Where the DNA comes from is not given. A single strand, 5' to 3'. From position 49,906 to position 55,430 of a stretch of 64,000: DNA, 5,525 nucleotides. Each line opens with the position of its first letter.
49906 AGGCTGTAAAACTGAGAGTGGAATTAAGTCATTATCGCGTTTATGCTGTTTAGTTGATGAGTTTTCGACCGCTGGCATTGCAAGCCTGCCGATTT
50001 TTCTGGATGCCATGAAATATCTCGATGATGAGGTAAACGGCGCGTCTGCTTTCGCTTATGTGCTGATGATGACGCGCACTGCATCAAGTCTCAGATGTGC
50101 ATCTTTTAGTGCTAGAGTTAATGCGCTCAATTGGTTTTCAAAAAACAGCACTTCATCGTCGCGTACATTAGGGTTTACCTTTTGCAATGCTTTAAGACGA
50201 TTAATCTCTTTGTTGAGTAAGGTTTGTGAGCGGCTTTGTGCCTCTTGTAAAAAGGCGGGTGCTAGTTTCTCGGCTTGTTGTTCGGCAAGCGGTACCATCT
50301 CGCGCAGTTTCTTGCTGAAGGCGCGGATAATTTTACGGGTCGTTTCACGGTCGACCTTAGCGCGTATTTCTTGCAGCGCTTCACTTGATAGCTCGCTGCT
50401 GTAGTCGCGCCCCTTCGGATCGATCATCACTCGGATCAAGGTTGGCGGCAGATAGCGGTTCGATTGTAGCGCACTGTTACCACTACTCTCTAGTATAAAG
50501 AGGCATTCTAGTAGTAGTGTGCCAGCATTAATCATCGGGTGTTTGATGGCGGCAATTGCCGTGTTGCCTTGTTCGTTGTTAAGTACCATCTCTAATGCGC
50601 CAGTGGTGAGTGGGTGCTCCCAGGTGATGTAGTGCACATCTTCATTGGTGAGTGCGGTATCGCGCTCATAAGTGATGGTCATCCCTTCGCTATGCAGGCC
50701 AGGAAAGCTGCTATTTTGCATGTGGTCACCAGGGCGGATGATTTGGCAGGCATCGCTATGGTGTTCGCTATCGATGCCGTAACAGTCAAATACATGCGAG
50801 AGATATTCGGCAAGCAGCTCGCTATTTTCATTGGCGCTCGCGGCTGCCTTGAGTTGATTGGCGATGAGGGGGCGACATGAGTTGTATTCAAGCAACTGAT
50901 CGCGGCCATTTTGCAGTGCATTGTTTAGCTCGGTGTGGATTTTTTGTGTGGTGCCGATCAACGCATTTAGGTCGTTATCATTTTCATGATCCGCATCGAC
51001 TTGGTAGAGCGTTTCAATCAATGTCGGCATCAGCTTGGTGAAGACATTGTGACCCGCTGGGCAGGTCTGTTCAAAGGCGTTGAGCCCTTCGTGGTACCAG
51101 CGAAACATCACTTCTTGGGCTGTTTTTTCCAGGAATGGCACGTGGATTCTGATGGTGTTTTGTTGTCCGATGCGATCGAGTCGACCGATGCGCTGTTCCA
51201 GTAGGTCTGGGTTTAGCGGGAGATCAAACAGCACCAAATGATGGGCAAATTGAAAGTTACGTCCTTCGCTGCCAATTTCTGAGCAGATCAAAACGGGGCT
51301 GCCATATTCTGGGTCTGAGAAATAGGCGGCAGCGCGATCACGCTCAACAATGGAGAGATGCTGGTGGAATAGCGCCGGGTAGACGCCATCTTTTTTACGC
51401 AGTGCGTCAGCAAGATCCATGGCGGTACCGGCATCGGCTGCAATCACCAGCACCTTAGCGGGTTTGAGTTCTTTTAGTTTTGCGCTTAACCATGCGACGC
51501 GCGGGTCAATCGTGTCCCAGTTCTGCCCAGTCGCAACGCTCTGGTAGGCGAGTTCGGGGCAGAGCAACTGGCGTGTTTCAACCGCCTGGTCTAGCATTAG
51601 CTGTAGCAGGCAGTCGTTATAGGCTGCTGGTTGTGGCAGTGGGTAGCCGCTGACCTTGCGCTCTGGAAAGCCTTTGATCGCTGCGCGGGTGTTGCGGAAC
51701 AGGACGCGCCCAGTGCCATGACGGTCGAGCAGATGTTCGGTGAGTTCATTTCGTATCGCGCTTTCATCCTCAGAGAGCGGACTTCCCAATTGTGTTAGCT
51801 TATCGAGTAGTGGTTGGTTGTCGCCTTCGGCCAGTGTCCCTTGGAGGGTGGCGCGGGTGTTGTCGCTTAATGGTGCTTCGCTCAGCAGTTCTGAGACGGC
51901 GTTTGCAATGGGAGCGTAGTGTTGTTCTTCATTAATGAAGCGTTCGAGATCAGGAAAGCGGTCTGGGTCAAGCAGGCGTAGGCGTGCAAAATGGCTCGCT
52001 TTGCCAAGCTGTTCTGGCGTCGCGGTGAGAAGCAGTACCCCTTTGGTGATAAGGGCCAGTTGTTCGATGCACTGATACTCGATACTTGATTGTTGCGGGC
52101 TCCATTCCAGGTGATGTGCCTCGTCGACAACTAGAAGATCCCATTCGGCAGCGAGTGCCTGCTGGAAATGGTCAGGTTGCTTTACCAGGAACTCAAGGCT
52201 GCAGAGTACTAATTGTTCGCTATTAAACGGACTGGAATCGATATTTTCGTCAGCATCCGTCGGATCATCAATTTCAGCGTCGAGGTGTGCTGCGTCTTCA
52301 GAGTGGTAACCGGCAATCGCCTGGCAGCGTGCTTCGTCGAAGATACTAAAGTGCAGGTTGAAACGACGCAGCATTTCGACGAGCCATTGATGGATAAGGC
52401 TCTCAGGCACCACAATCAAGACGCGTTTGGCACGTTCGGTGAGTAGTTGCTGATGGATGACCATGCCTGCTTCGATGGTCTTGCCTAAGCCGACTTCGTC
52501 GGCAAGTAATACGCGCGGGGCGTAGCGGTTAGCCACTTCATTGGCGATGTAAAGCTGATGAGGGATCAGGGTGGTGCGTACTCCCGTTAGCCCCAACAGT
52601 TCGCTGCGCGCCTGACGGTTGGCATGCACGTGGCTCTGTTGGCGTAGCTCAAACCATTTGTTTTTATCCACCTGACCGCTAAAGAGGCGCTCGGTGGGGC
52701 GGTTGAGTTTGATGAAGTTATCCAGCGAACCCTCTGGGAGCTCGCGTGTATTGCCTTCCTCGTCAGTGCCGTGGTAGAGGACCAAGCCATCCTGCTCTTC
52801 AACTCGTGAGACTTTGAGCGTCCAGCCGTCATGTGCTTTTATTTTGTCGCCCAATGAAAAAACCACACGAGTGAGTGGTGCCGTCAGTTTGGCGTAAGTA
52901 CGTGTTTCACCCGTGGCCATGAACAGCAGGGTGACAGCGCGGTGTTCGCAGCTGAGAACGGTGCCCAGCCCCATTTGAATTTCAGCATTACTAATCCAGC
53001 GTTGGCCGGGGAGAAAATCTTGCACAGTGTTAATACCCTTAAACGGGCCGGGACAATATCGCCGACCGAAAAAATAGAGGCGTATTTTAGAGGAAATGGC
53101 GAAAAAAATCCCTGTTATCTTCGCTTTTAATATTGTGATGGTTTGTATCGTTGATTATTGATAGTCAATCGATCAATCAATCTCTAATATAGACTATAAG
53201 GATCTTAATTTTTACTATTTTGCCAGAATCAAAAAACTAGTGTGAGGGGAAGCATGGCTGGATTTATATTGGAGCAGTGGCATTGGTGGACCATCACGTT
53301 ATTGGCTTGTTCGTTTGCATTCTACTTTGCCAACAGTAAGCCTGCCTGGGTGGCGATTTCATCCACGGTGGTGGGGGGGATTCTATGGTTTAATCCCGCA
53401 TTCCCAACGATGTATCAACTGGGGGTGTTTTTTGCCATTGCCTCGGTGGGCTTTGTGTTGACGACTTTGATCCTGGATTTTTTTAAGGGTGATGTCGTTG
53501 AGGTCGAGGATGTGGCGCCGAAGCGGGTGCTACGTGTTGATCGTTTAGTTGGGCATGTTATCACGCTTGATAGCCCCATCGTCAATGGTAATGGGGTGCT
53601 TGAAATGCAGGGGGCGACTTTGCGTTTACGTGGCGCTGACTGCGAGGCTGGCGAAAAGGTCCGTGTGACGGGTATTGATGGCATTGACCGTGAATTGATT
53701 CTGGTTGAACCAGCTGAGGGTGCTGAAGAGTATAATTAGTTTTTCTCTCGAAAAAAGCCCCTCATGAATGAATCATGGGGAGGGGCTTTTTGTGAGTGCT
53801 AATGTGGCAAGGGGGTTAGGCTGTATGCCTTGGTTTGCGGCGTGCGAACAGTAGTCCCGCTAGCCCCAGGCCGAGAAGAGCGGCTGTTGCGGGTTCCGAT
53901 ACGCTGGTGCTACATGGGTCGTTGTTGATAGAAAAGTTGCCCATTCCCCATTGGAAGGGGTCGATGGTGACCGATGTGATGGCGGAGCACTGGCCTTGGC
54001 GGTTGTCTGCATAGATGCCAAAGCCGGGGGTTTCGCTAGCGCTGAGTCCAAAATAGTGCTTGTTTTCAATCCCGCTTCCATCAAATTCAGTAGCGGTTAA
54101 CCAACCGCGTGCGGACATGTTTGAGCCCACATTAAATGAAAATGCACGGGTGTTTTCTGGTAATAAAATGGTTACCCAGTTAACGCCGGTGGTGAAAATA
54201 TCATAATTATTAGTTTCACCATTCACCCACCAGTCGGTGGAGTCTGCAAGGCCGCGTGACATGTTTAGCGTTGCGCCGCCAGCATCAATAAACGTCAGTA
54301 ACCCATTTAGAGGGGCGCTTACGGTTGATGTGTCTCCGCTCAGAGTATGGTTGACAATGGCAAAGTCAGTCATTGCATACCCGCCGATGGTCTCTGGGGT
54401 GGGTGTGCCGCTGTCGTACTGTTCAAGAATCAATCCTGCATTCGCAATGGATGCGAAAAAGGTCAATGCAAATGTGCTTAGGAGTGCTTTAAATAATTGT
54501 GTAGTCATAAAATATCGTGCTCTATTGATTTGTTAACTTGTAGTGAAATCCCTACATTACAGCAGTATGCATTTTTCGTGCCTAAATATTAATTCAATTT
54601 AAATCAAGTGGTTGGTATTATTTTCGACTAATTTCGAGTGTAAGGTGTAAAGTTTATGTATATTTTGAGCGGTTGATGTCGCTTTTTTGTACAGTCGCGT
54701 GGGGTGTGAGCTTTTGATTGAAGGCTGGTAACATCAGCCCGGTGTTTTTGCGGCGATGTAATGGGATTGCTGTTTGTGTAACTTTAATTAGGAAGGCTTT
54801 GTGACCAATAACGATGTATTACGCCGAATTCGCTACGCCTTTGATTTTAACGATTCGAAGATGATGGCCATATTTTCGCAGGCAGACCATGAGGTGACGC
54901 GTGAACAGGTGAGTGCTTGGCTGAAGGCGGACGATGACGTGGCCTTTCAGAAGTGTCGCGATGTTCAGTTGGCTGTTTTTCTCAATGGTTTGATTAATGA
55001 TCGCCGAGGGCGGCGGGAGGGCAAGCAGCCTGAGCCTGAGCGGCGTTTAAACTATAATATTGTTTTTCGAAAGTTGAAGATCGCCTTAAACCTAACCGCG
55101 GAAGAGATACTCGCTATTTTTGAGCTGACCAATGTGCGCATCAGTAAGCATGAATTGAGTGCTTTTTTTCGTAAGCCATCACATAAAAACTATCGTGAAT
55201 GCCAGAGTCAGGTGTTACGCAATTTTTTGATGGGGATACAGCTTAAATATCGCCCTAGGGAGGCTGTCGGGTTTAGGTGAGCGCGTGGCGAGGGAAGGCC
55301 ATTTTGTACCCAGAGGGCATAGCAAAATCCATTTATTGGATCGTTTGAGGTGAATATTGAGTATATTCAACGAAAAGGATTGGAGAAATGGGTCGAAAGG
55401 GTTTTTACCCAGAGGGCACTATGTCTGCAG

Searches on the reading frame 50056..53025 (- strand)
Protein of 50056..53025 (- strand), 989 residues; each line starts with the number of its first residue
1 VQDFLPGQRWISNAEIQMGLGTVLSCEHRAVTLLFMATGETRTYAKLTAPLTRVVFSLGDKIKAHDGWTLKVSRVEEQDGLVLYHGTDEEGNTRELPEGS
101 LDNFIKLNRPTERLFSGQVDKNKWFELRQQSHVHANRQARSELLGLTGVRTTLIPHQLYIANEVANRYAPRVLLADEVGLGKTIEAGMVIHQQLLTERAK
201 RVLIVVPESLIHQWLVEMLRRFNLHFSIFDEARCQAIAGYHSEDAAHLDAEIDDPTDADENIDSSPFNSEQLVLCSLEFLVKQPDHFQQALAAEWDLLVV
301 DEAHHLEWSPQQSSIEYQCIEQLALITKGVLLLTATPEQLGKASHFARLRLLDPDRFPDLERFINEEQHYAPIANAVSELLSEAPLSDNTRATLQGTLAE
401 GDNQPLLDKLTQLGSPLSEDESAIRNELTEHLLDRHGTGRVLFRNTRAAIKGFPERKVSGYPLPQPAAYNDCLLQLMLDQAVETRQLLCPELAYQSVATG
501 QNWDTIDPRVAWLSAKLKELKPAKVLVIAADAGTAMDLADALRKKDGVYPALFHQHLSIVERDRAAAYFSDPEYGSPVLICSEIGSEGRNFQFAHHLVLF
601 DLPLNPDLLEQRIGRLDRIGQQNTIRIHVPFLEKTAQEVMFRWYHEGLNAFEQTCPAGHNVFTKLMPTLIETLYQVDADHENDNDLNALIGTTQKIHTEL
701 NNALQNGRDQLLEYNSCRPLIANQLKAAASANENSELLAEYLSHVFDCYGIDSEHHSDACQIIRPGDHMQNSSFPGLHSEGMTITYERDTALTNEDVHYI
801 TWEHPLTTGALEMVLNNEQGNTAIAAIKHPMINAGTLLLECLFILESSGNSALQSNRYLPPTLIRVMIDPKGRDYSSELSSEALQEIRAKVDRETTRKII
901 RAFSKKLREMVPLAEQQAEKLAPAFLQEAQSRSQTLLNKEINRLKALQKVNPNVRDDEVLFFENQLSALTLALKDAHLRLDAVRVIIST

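Call 50: search_protein_families(library=pfam, proteins=[window:50056-53025:-], max_evalue=0.00001)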
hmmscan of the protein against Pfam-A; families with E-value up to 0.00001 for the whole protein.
window:50056-53025:- (989 aa): 7 families
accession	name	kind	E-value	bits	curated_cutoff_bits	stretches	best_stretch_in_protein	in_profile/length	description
PF12137.13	RapA_C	-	2.4e-127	425.3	26.8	1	624-987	1-359/360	RNA polymerase recycling family C-terminal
PF18337.7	Tudor_RapA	-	2.9e-22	79.1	26.4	1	56-117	1-62/62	RapA N-terminal Tudor like domain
PF18339.7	Tudor_1_RapA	-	1.1e-21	76.9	26.3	1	4-54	1-51/51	RapA N-terminal Tudor like domain 1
PF00176.29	SNF2-rel_dom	-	5.5e-18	65.5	24.9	1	172-381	20-200/290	SNF2-related domain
PF04851.21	ResIII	-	3.5e-13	50.2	22.5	1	153-338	4-163/164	Type III restriction enzyme, res subunit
PF00271.37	Helicase_C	-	6.2e-13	49.4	23.5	1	517-620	10-110/110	Helicase conserved C-terminal domain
PF00270.35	DEAD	-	5.1e-08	33.3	26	1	170-338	15-161/167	DEAD/DEAH box helicase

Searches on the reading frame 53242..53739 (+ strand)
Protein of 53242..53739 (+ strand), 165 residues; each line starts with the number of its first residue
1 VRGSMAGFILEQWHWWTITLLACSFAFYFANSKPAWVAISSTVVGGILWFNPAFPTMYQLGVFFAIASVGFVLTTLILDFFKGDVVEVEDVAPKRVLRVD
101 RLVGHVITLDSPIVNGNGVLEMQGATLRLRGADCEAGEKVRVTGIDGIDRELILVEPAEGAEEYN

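Call 51: search_protein_families(library=pfam, proteins=[window:53242-53739:+], max_evalue=0.01)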
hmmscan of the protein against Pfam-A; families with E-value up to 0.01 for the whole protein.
window:53242-53739:+ (165 aa): 1 family
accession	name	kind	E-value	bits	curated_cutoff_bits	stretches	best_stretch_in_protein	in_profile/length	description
PF01957.25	NfeD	-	5e-05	23.9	29.1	1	99-148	1-51/57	NfeD-like C-terminal, partner-binding domain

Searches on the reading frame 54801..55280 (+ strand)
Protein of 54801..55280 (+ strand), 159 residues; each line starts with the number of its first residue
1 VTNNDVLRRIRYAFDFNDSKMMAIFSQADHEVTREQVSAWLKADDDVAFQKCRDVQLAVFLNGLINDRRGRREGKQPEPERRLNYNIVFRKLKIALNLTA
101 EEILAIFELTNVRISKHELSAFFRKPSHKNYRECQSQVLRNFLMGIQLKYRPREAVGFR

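Call 51: search_protein_families(library=pfam, proteins=[window:54801-55280:+], max_evalue=0.01)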
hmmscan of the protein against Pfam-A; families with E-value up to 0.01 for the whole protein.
window:54801-55280:+ (159 aa): 1 family
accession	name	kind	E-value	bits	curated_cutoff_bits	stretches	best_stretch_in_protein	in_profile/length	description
PF07308.18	DUF1456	-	1.5e-55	185.7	27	2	3-70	1-68/68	Protein of unknown function (DUF1456)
